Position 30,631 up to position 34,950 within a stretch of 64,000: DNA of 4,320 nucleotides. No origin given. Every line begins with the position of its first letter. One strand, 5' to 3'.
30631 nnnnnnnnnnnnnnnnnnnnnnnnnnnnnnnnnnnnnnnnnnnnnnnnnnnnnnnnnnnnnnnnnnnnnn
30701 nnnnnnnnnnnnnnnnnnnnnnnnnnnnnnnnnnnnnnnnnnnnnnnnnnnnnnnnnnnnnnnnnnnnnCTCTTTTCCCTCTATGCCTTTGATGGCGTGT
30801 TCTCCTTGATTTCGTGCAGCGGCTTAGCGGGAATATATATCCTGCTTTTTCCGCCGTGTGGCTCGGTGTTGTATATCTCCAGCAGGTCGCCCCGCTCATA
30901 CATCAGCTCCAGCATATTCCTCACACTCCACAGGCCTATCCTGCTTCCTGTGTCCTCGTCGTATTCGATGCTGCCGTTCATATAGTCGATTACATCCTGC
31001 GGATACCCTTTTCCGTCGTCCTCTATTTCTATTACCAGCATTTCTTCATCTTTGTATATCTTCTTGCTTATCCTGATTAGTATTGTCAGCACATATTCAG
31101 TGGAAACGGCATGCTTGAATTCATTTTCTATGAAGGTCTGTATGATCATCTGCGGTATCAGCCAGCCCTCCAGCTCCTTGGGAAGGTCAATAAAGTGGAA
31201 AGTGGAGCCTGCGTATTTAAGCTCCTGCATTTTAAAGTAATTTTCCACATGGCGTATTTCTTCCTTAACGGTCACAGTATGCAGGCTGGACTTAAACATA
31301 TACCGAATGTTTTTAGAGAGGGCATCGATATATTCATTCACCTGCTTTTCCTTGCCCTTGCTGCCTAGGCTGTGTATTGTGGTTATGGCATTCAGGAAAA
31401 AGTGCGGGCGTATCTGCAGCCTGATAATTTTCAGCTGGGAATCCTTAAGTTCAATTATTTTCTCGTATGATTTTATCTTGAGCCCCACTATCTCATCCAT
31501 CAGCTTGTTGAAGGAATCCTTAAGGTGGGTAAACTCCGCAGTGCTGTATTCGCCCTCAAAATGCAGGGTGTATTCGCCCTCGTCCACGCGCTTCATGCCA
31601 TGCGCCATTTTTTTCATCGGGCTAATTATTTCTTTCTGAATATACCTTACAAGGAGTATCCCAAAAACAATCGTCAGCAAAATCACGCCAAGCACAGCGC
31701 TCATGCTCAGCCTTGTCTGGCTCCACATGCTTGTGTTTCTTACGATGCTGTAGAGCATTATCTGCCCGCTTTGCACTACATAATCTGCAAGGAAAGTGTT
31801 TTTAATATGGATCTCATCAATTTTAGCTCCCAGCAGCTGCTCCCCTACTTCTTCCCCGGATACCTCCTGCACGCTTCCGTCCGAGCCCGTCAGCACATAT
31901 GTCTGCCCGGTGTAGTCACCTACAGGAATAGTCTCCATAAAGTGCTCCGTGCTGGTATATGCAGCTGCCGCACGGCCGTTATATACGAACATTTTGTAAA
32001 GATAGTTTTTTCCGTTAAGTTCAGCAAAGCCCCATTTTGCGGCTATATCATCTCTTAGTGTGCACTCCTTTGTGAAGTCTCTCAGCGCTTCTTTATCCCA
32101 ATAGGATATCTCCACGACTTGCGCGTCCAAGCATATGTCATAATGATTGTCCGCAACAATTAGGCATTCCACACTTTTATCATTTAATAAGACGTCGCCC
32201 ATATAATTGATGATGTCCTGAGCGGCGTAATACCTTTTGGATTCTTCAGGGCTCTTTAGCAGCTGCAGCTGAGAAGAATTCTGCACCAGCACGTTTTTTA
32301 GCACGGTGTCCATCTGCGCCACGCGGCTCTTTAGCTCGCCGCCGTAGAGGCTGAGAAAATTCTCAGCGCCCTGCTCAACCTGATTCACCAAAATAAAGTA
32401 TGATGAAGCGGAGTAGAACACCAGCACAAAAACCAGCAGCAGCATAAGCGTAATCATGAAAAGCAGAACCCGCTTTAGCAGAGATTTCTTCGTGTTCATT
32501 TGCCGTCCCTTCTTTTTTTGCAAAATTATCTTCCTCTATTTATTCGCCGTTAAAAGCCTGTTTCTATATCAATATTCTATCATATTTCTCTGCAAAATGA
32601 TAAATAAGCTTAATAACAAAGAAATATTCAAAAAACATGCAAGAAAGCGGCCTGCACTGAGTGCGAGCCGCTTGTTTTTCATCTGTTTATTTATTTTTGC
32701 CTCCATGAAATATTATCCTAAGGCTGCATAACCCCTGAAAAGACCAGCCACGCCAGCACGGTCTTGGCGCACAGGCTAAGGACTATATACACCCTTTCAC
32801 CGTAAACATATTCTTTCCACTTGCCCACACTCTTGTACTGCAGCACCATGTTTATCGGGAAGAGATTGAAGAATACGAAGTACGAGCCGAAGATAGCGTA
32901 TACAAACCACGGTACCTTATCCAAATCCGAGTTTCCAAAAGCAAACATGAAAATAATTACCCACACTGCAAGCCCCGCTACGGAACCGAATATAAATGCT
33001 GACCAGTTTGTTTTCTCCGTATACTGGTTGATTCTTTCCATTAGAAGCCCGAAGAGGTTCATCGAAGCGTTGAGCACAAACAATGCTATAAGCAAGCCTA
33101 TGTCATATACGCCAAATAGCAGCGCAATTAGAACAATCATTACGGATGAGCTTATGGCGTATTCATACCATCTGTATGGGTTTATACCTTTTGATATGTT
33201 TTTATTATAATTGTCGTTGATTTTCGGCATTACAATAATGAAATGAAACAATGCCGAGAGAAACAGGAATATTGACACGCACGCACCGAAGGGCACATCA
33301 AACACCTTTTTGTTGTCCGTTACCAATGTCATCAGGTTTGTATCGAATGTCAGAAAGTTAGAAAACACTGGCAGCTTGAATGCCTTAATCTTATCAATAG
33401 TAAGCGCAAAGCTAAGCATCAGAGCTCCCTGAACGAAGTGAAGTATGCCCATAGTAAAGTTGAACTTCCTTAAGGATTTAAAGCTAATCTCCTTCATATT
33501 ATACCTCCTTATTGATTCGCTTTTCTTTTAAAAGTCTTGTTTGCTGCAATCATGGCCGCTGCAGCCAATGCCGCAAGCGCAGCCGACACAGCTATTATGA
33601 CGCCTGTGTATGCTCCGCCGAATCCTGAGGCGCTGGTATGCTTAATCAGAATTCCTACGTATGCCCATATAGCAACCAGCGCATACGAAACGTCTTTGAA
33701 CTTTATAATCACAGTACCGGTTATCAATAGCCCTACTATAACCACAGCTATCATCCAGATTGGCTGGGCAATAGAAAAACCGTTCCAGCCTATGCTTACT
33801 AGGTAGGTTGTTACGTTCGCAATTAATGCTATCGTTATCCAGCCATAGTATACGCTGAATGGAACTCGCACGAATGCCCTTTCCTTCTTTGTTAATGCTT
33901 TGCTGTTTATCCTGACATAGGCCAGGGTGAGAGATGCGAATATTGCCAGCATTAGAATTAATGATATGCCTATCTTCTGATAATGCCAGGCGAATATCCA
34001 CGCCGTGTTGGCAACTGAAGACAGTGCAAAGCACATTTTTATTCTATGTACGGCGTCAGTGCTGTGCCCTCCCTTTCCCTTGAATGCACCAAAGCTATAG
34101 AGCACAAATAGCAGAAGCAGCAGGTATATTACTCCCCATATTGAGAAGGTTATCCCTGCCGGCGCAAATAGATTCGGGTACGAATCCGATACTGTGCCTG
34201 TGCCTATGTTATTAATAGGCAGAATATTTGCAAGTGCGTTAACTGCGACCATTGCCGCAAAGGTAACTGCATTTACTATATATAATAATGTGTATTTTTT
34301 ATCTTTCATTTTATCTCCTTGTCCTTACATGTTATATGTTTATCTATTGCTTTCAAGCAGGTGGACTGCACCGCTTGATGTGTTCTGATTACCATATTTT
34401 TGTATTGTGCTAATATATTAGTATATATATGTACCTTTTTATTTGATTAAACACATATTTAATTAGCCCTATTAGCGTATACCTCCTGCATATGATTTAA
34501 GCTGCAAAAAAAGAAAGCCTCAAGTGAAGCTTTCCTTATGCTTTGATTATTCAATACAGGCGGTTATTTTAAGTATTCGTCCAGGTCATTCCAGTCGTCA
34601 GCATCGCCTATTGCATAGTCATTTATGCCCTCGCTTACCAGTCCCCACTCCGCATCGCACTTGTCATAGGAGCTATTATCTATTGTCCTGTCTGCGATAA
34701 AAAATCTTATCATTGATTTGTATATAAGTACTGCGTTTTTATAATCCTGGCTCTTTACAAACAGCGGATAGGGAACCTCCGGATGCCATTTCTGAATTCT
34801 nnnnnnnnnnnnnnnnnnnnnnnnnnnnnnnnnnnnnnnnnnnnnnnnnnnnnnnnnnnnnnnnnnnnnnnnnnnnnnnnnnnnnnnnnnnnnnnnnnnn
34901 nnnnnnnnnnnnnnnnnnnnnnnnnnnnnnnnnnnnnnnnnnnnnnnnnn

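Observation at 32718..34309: Heliorhodopsin in a two-gene operon with a TspO-like membrane protein, in an apparently anaerobic Firmicute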

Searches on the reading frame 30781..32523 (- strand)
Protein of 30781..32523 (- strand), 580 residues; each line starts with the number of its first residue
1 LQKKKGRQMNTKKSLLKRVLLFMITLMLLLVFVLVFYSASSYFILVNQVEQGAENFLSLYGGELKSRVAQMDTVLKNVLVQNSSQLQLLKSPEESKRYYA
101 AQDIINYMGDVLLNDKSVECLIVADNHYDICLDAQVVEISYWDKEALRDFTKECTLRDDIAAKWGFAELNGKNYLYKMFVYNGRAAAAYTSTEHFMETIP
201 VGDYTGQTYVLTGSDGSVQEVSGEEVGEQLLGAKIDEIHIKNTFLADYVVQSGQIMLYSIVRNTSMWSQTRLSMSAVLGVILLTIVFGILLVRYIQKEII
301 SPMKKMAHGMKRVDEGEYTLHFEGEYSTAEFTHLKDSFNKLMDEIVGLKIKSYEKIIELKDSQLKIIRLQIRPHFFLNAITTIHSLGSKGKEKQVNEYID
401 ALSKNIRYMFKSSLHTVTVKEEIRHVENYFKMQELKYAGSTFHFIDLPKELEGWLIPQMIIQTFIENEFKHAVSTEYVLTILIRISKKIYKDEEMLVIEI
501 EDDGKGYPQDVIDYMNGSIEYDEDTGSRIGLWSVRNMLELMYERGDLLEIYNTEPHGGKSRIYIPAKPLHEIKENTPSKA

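Call 44: search_protein_families(library=pfam, proteins=[window:30781-32523:-], max_evalue=0.001)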
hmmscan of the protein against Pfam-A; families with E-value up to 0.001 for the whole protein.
window:30781-32523:- (580 aa): 3 families
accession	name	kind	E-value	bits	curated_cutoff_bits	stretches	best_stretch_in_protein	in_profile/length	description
PF06580.19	His_kinase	-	3.5e-19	69.3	25.2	1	363-438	2-78/81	Histidine kinase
PF02518.31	HATPase_c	-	7e-07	30.1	26.4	1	458-565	7-108/111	Histidine kinase-, DNA gyrase B-, and HSP90-like ATPase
PF00672.30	HAMP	-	1.1e-05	26.1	25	1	298-345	5-51/53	HAMP domain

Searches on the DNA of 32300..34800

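Call 73: search_rna_families(source=window, start=32300, end=34800, threshold=evalue, max_evalue=1)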
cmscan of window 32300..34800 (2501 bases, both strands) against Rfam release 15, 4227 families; matches with E-value up to 1: 0.
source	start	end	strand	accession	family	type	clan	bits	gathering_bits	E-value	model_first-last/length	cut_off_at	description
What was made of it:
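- Tried and rejected: No riboswitch or other Rfam RNA lies in or around the operon (call 73).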
